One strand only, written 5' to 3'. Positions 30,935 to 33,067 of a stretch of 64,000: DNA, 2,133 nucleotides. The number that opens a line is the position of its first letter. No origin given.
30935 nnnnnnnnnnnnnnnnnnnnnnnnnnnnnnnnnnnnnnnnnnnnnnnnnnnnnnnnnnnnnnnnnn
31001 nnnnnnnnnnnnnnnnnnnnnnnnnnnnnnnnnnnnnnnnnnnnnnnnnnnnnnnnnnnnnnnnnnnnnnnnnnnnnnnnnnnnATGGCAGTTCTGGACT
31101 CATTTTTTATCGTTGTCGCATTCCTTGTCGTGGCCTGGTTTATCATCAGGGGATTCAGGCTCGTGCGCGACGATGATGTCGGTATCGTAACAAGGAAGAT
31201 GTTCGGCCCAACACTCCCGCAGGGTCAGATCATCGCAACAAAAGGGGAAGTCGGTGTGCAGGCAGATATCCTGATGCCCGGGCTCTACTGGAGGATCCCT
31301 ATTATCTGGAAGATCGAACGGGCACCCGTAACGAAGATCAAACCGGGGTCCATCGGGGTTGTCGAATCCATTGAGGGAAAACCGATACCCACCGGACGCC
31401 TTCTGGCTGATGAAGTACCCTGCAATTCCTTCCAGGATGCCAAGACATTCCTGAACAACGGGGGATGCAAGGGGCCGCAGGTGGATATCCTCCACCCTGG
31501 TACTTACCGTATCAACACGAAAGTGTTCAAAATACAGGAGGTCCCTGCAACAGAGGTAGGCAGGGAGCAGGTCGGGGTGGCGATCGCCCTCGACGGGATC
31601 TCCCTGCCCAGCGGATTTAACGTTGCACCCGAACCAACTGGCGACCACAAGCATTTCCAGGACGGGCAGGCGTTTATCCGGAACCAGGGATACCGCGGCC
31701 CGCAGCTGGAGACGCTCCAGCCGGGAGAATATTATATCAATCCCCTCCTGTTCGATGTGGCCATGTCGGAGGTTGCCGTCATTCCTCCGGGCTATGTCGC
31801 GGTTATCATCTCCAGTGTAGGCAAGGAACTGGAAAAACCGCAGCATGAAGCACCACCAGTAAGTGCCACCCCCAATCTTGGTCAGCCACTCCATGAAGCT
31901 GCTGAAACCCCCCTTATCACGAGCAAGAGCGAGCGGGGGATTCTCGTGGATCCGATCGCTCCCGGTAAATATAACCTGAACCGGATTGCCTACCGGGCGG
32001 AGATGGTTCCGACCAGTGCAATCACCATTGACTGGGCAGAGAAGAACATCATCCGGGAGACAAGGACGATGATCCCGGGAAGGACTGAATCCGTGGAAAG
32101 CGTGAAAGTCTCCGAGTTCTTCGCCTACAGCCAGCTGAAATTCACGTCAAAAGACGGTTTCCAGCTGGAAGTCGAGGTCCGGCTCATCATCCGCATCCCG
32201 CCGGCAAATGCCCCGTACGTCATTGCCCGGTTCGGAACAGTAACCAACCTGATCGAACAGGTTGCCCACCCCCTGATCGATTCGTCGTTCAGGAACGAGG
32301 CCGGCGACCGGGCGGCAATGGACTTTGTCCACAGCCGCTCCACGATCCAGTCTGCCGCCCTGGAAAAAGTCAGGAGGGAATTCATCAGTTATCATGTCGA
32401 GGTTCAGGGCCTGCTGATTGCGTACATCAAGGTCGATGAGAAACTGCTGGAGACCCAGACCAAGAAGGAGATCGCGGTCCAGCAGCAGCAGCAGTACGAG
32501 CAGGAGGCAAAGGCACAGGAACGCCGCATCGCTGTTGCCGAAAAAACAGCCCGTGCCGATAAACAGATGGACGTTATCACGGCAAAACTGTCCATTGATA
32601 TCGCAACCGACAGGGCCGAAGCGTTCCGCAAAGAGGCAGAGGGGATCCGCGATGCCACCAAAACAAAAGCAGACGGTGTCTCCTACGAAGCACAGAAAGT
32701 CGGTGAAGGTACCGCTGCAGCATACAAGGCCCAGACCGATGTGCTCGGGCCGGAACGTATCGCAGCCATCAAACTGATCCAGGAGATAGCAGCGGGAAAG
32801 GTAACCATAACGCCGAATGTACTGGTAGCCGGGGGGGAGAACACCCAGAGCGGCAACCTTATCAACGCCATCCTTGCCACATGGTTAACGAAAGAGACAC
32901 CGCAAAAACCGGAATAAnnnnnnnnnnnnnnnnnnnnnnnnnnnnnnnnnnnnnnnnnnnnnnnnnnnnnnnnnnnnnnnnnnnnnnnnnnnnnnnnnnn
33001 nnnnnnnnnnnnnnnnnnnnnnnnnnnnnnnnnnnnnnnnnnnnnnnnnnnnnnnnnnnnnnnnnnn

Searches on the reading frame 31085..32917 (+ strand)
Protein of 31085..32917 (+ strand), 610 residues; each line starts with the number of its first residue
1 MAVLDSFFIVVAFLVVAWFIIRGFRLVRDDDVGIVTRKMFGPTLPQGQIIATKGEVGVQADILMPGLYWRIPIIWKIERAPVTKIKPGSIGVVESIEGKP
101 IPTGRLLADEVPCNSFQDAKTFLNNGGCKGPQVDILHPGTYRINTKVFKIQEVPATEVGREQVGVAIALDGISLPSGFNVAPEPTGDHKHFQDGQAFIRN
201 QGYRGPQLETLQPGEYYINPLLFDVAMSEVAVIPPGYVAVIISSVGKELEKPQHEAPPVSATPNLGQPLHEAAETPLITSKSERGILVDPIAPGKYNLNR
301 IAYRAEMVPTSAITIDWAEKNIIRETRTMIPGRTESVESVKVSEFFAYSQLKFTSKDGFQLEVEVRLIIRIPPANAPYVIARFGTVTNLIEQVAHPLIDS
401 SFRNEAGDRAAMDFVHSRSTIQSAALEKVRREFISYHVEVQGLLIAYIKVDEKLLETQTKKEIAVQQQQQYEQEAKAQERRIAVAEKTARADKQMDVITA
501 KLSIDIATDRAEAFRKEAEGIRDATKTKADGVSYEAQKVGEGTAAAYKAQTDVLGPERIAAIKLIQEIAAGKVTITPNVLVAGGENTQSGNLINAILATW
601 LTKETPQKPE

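Call 15: find_encoding_contigs(protein=window:31085-32917:+, flank=10000, max_places=4)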
Protein window:31085-32917:+ (610 aa): no gene with exactly this product is on record in the collection.
